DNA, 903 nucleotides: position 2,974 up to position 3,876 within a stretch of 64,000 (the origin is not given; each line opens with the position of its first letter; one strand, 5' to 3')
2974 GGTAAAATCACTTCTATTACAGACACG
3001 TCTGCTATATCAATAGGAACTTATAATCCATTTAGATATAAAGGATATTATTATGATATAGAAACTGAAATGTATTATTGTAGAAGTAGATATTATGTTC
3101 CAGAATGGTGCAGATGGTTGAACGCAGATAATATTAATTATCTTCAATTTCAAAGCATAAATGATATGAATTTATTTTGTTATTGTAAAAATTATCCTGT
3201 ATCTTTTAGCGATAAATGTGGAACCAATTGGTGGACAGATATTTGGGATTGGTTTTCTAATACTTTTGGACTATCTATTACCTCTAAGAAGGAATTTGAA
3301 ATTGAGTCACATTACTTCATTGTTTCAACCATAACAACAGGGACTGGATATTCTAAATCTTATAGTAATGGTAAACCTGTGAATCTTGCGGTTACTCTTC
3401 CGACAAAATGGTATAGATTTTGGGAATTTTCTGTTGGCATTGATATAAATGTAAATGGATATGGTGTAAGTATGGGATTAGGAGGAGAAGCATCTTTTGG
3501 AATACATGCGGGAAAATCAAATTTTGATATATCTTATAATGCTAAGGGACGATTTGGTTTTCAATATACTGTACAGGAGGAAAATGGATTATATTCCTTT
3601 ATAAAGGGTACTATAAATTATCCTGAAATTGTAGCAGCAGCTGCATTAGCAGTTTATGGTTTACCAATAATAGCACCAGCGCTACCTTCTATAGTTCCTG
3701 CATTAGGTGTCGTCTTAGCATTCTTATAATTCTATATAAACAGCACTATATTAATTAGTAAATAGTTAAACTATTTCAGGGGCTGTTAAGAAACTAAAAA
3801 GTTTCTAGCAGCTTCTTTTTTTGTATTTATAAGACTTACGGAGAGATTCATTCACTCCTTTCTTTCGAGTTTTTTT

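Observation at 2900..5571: RHS polymorphic toxin with an unusual hydrophobic-tailed C-terminal domain and an IS element sitting where the immunity gene should be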

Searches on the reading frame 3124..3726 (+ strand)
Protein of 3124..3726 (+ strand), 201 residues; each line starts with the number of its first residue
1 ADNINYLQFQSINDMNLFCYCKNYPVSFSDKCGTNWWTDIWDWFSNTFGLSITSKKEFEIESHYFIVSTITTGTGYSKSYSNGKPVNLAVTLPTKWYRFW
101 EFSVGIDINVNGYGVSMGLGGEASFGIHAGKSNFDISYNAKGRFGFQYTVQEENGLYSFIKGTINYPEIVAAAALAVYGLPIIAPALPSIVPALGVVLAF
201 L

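Call 3: search_protein_families(library=pfam, proteins=[window:3124-3726:+], max_evalue=1)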
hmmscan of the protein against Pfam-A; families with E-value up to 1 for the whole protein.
window:3124-3726:+ (201 aa): 1 family
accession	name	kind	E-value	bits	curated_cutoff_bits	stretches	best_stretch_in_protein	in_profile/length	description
PF10887.13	DUF2686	-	0.13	11.6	25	1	50-122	138-210/285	Protein of unknown function (DUF2686)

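Call 4: search_protein_families(library=ncbifam, proteins=[window:3124-3726:+], max_evalue=1)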
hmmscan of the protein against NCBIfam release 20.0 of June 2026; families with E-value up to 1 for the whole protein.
window:3124-3726:+ (201 aa): 1 family
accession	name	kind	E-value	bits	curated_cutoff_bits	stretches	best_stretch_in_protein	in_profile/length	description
TIGR03696.1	Rhs_assc_core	domain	0.094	13.2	32.5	1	13-33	55-75/76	RHS repeat-associated core domain-containing protein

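Call 6: find_homologous_proteins(query=window:3223-3726:+, max_evalue=0.001)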
Query window:3223-3726:+ (168 aa): 1 proteins with E <= 0.001 among 166 candidates.
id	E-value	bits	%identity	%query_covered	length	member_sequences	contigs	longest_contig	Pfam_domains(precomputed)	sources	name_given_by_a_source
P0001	3.2e-31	126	98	36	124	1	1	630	-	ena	-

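Call 14: find_related_loci(query=window:3124-3726:+, collection=metagenome_contigs, flank=10000)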
Query window:3124-3726:+ (201 aa) in metagenome_contigs; peptide patterns used: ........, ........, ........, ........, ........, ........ (x = any residue, [..] = any of these).
305 stretches matched a pattern; 1 encode a relative of the query (tblastn E <= 1e-3); 1 distinct loci.
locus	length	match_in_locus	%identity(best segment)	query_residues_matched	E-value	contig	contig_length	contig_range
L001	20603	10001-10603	100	1-201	7e-136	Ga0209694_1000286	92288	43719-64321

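Call 19: search_protein_representatives(protein=window:3223-3726:+)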
Query: 168 residues. Proteins with E-value up to 0.001 (for the whole library): 116; up to 1e-10: 66; up to 1e-30: 4. The best 116 are listed.
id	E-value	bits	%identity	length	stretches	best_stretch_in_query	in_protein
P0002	9.4e-53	194.7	58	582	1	2-153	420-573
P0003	1.9e-41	157.9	49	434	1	2-164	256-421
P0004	6.1e-33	130.1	43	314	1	5-156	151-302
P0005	4.9e-31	123.9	41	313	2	5-155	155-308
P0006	7.9e-30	120.0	39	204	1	4-164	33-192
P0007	1.3e-29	119.3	39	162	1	16-159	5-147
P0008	1.9e-29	118.8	39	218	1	11-164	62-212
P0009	2.3e-29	118.5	44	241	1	9-150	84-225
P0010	1.1e-27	113.1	42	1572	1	2-142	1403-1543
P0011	7.7e-27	110.3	39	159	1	7-161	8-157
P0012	2.5e-26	108.6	36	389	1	4-166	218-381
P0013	3.9e-25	104.7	40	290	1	1-155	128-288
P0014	8.9e-25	103.6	37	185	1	9-156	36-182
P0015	2.8e-24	101.9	38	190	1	3-161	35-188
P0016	3.5e-24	101.6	36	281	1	11-160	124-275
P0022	2.0e-22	95.9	39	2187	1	3-156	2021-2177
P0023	2.6e-22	95.6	34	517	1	8-162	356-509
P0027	1.6e-21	93.0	36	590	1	7-159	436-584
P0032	1.0e-20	90.3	36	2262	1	7-155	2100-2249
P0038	3.1e-18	82.3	31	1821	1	2-155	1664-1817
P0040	9.5e-18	80.7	37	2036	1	12-153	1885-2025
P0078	3.2e-08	49.6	33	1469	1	2-154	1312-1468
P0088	3.0e-06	43.2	28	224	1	2-162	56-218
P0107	1.6e-04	37.6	26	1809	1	1-165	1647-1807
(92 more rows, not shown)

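Call 23: search_protein_families(library=pfam, proteins=[P0010, P0022, P0032, P0038, P0002, P0003, P0023, P0027], max_evalue=0.001)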
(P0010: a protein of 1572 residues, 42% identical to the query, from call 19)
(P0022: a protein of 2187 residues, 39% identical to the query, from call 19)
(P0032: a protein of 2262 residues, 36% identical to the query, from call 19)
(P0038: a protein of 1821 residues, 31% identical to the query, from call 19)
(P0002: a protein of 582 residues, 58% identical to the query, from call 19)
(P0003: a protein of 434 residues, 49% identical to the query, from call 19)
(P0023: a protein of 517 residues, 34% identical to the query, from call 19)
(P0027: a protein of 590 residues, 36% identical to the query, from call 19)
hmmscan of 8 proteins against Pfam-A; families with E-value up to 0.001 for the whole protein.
P0010 (1572 aa): 1 family
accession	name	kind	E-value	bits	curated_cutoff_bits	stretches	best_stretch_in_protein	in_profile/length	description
PF05593.20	RHS_repeat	-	4.2e-19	68.9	22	2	589-624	1-35/38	RHS Repeat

P0022 (2187 aa): 2 families
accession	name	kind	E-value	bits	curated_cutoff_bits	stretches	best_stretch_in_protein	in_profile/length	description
PF05593.20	RHS_repeat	-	2.4e-17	63.3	22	1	1708-1737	1-30/38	RHS Repeat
PF00688.24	TGFb_propeptide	-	0.00062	19.9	25.8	0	361-466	116-212/242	TGF-beta propeptide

P0032 (2262 aa): 2 families
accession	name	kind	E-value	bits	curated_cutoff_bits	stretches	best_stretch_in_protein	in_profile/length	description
PF05593.20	RHS_repeat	-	3.4e-32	110.6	22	1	944-982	1-37/38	RHS Repeat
PF13385.13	Laminin_G_3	-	5.4e-09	36.8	27.6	1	1572-1708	14-151/151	Concanavalin A-like lectin/glucanases superfamily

P0038 (1821 aa): 2 families
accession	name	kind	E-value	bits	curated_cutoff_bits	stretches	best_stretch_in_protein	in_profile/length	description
PF05593.20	RHS_repeat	-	8.4e-27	93.4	22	1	642-673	1-32/38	RHS Repeat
PF13385.13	Laminin_G_3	-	8e-09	36.2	27.6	1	889-1028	12-136/151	Concanavalin A-like lectin/glucanases superfamily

P0002 (582 aa): 1 family
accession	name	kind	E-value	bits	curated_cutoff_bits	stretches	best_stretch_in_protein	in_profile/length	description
PF05593.20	RHS_repeat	-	0.00014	22.6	22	0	119-142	2-25/38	RHS Repeat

P0003 (434 aa): 1 family
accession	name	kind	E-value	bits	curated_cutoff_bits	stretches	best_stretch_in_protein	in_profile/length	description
PF05593.20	RHS_repeat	-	0.0001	23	22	1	118-151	4-37/38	RHS Repeat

P0023 (517 aa): 1 family
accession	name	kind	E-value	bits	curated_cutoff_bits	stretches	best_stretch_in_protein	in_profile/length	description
PF05593.20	RHS_repeat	-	7.7e-07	29.8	22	0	164-191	8-34/38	RHS Repeat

P0027 (590 aa): 1 family
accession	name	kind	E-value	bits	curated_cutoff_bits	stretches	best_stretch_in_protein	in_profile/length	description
PF05593.20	RHS_repeat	-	9e-05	23.2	22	0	114-128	19-33/38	RHS Repeat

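Call 26: search_protein_families(library=pfam, alignment_id=A2, max_evalue=0.01)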
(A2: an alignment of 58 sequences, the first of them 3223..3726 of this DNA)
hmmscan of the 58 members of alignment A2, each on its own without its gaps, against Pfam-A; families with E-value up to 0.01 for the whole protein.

A. member 1, window:3223-3726:+ (168 aa): 0 families

B. families by the number of members that match (of 58 scanned): 1 family
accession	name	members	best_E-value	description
PF14020.11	DUF4236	1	0.00069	Protein of unknown function (DUF4236)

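Call 28: search_solved_structures(query=A2, max_evalue=10)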
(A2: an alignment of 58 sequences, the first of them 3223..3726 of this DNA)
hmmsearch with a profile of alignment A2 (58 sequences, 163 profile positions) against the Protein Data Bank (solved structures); distinct sequences matched with E-value up to 10: 0.

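Call 29: search_protein_families(library=pfam, proteins=[L001:2868-3155:+, L001:3161-3451:+, L001:3444-3950:+, L001:3955-4869:+, L001:4895-10603:+], max_evalue=0.1)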
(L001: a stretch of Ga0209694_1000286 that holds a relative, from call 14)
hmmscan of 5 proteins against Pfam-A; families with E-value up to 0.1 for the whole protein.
L001:2868-3155:+ (96 aa): 4 families
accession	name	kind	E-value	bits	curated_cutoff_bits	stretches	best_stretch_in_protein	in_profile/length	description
PF17675.6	APG6_N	-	0.019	15.8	45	1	21-91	27-85/132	Apg6 coiled-coil region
PF05700.16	BCAS2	-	0.048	13.7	24.5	1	55-93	162-200/206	Breast carcinoma amplified sequence 2 (BCAS2)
PF10294.15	Methyltransf_16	-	0.058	13.6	21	1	15-84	97-166/174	Lysine methyltransferase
PF23991.1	DUF7310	-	0.082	13.8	40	0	36-90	21-75/83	Coiled-coil region of unknown function (DUF7310)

L001:3161-3451:+ (97 aa): 2 families
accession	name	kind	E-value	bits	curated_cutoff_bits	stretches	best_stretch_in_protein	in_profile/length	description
PF16079.10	Phage_holin_5_2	-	5.1e-15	55.9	29.2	1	9-87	1-76/76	Phage holin family Hol44, in holin superfamily V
PF14256.11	YwiC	-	0.0057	17.4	25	1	8-70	33-96/126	YwiC-like protein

L001:3444-3950:+ (169 aa): 0 families

L001:3955-4869:+ (305 aa): 3 families
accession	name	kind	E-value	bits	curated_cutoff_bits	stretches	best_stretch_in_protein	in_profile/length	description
PF18765.7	Polbeta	-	2.4e-08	34.5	26.9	1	220-305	6-87/93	Polymerase beta, Nucleotidyltransferase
PF01909.29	NTP_transf_2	-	0.0027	18.5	21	1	220-271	7-62/93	Nucleotidyltransferase domain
PF12633.13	Adenyl_cycl_N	-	0.019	15.4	27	1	215-267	80-132/199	Adenylate cyclase NT domain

L001:4895-10603:+ (1903 aa): 3 families
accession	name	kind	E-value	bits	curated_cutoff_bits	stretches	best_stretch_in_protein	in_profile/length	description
PF05593.20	RHS_repeat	-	4.6e-30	103.8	22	4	593-623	1-31/38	RHS Repeat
PF05777.17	Acp26Ab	-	0.022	15.9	25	1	701-757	30-83/90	Drosophila accessory gland-specific peptide 26Ab (Acp26Ab)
PF10894.13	DUF2689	-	0.071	13.3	25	0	233-259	8-34/57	Protein of unknown function (DUF2689)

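Call 30: search_protein_families(library=phrogs, proteins=[L001:2868-3155:+, L001:3161-3451:+, L001:3444-3950:+, L001:3955-4869:+, window:3223-3726:+], max_evalue=0.1)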
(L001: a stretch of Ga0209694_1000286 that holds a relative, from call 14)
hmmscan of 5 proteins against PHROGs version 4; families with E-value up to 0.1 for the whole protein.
L001:2868-3155:+ (96 aa): 8 families
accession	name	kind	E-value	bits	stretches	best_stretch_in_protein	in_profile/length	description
phrog_1863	-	unknown function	1e-15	58.4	1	2-92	1-91/97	-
phrog_10127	-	unknown function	0.00014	23.3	1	1-90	1-92/103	-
phrog_5553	-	unknown function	0.003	18.8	1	46-91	15-60/114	-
phrog_1397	-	unknown function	0.015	16.6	1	2-70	4-79/116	-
phrog_29340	-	unknown function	0.023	15.9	1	42-89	81-128/140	-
phrog_32650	-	unknown function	0.048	13.6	1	39-86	390-437/478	-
phrog_937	-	other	0.049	15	1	51-93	28-71/115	hemolysin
phrog_6664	-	unknown function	0.098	14.1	0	8-86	7-86/97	-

L001:3161-3451:+ (97 aa): 3 families
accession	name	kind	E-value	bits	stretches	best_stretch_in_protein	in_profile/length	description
phrog_1129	-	lysis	1.3e-15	58.2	1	4-92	9-85/86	holin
phrog_1299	-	lysis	0.0001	23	1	16-95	20-91/100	holin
phrog_21520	-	unknown function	0.0084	17.3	1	31-58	34-61/70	-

L001:3444-3950:+ (169 aa): 1 family
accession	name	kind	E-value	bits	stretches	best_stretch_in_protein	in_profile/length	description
phrog_34752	-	unknown function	0.019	15.8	1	112-156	49-95/114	-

L001:3955-4869:+ (305 aa): 1 family
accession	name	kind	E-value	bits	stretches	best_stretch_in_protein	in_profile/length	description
phrog_19023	-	unknown function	0.026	15.9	1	116-151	28-63/86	-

window:3223-3726:+ (168 aa): 0 families

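Call 31: find_homologous_proteins(query=A2, max_evalue=0.001)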
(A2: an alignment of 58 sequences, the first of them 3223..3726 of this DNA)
Query A2 (58 sequences) (168 aa, profile of the alignment): 19 proteins with E <= 0.001 among 2160 candidates.
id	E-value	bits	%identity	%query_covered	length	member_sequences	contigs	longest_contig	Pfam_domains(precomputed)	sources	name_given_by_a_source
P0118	1.5e-44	169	21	90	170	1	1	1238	-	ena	-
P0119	4.5e-43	165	30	60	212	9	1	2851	-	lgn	-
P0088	1.9e-39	153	27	96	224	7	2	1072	-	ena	-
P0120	5.6e-38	148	34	70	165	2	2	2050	-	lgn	-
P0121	1.3e-36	144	28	98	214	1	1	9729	-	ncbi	-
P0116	2.1e-36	143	27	56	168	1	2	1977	-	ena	-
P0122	4.9e-34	135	31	68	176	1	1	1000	-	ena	-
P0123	2.4e-32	130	26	95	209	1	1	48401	-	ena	-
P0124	1.8e-30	124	33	34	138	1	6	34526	-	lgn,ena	-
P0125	1.7e-29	121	23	96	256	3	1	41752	-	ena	-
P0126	5.9e-29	119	23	58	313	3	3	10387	-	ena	-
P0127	1.8e-27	114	26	87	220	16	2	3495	-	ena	-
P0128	2.7e-27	113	29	71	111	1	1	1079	-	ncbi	-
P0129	1.3e-25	108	32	64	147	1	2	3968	-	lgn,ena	-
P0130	6.7e-25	106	30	61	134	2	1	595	-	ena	-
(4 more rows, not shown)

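Call 33: find_encoding_contigs(protein=P0123, flank=8000, max_places=3)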
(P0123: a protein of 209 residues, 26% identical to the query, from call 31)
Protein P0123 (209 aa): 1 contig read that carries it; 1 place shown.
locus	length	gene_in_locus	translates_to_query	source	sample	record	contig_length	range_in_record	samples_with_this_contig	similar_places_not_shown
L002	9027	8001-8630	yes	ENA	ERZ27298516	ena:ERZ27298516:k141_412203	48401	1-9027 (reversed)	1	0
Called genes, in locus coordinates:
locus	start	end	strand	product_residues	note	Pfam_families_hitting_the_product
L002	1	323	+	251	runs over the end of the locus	PF00005:ABC_tran, PF13304:AAA_21 (faint)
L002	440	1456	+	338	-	PF00044:Gp_dh_N, PF02800:Gp_dh_C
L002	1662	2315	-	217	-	PF00072:Response_reg, PF00196:GerE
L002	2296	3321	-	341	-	PF07730:HisKA_3, PF02518:HATPase_c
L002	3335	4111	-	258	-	PF01975:SurE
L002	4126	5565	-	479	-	PF01098:FTSW_RODA_SPOVE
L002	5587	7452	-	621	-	PF03717:PBP_dimer, PF00905:Transpeptidase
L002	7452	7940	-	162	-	-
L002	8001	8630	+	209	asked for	-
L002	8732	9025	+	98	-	?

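Call 34: find_encoding_contigs(protein=P0125, flank=8000, max_places=3)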
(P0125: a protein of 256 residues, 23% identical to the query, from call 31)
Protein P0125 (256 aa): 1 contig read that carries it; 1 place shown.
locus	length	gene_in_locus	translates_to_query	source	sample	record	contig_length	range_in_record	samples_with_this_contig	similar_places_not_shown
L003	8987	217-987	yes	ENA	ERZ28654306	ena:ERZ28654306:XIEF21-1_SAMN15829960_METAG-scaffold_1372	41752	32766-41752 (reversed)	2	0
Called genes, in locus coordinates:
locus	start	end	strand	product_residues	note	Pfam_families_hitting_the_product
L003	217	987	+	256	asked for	-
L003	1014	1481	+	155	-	-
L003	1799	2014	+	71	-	-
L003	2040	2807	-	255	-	-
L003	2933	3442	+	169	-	PF14512:TM1586_NiRdase (weak), PF00881:Nitroreductase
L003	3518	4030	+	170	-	PF07009:NusG_II (weak)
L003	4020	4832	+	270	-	PF00005:ABC_tran, PF02463:SMC_N, PF13304:AAA_21 (faint)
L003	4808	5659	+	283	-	PF02463:SMC_N, PF00005:ABC_tran, PF13304:AAA_21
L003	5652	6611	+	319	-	PF02361:CbiQ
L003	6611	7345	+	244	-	PF01416:PseudoU_synth_1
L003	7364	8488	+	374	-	PF00583:Acetyltransf_1 (faint)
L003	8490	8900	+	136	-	PF04138:GtrA_DPMS_TM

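Call 35: find_encoding_contigs(protein=P0124, flank=8000, max_places=3)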
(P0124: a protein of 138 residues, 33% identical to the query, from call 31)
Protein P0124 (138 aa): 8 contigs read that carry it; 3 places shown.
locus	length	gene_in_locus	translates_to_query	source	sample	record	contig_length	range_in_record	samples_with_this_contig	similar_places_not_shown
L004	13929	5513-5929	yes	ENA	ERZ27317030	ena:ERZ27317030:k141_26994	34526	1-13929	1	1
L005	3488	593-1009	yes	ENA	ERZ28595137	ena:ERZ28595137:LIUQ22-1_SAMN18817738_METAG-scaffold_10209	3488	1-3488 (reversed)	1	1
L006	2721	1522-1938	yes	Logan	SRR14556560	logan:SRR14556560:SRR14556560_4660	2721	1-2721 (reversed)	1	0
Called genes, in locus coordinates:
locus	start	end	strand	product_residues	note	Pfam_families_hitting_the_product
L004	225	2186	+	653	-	PF05593:RHS_repeat (faint), PF25023:TEN_YD-shell (faint)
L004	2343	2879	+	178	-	-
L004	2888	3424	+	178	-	-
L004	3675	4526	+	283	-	-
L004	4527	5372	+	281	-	-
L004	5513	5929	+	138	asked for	-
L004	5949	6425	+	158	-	-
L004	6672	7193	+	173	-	-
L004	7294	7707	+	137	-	-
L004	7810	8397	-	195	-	PF04011:LemA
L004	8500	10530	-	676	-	PF09972:DUF2207, PF20990:DUF2207_C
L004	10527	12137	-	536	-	PF00293:NUDIX, PF00730:HhH-GPD, PF00633:HHH, PF14815:NUDIX_4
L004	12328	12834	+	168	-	PF04542:Sigma70_r2 (weak)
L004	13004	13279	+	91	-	PF13560:HTH_31, PF12844:HTH_19, PF13443:HTH_26 (weak), PF01381:HTH_3, PF07022:Phage_CI_repr (weak)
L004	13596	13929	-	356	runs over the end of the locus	PF02661:Fic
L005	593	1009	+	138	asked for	-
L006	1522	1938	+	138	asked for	-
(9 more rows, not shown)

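Call 37: predict_structure(alignment_id=A2)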
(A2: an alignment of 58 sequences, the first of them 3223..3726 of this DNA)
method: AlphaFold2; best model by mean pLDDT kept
length: 168 residues; sequences in the alignment: 58
mean_pLDDT: 95.1   pTM: 0.78
mean pLDDT of the five models: 95.1, 94.1, 93.8, 93.7, 93.0
residues with pLDDT >= 90: 153; 70-90: 15; 50-70: 0; < 50: 0
segments of 3 or more residues with pLDDT < 50: none
pLDDT, mean of each block of 10 residues (from residue 1): 93 96 96 97 92 96 94 96 97 97 97 97 97 96 94 90 89
secondary structure, 60 per line:
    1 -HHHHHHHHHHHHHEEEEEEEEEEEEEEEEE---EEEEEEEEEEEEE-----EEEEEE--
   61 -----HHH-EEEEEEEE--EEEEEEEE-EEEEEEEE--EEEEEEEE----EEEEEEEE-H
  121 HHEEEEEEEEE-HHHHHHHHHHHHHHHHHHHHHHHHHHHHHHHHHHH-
elements in order: H2-14 E15-31 E35-47 E53-58 E70-77 E80-87 E89-96 E99-106 E111-118 E123-131 H133-167

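Call 40: find_encoding_contigs(protein=P0010, flank=6000, max_places=3)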
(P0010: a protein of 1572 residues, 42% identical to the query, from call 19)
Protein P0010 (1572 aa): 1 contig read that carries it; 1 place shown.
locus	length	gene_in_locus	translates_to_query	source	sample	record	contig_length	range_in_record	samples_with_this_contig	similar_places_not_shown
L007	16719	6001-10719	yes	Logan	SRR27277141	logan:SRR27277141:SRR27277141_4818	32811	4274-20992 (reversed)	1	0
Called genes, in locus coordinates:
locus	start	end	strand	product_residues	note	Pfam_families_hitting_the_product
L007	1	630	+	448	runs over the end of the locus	PF04932:Wzy_C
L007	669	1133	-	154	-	PF01741:MscL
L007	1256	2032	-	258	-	-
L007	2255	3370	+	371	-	-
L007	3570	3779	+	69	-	-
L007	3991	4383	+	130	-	PF04297:UPF0122 (weak), PF08281:Sigma70_r4_2, PF04545:Sigma70_r4, PF12802:MarR_2 (weak)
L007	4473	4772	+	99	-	-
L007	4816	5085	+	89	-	PF16079:Phage_holin_5_2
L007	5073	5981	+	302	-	PF22600:MTPAP-like_central (weak), PF01909:NTP_transf_2, PF18765:Polbeta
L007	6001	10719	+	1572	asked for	PF05593:RHS_repeat (weak), PF25023:TEN_YD-shell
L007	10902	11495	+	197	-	-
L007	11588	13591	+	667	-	PF00005:ABC_tran (faint), PF02463:SMC_N (faint), PF13304:AAA_21 (faint), PF13166:AAA_13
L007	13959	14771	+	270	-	PF01381:HTH_3, PF04545:Sigma70_r4 (faint), PF07022:Phage_CI_repr (weak), PF08279:HTH_11 (weak), PF12844:HTH_19, PF13384:HTH_23 (weak), PF13560:HTH_31 (weak)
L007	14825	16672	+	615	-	PF00005:ABC_tran, PF13304:AAA_21 (faint), PF02463:SMC_N (weak)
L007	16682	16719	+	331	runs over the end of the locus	-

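Call 41: find_encoding_contigs(protein=P0022, flank=6000, max_places=3)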
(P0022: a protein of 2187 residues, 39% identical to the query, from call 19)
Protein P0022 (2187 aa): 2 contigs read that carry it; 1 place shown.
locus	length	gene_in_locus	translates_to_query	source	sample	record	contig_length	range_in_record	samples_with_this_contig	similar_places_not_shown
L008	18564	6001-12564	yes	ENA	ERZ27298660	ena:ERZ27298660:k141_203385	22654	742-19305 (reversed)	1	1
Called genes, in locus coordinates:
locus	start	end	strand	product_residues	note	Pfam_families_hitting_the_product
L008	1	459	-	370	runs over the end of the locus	PF00672:HAMP (weak), PF00512:HisKA, PF02518:HATPase_c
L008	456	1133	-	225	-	PF00072:Response_reg, PF00486:Trans_reg_C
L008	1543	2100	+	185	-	-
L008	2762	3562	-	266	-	-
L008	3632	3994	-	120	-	PF13936:HTH_38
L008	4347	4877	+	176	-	-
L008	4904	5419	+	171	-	-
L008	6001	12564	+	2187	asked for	PF25023:TEN_YD-shell, PF05593:RHS_repeat (weak)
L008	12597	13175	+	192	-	-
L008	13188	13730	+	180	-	-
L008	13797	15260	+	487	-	-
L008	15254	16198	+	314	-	-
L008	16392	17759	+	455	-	-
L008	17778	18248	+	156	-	-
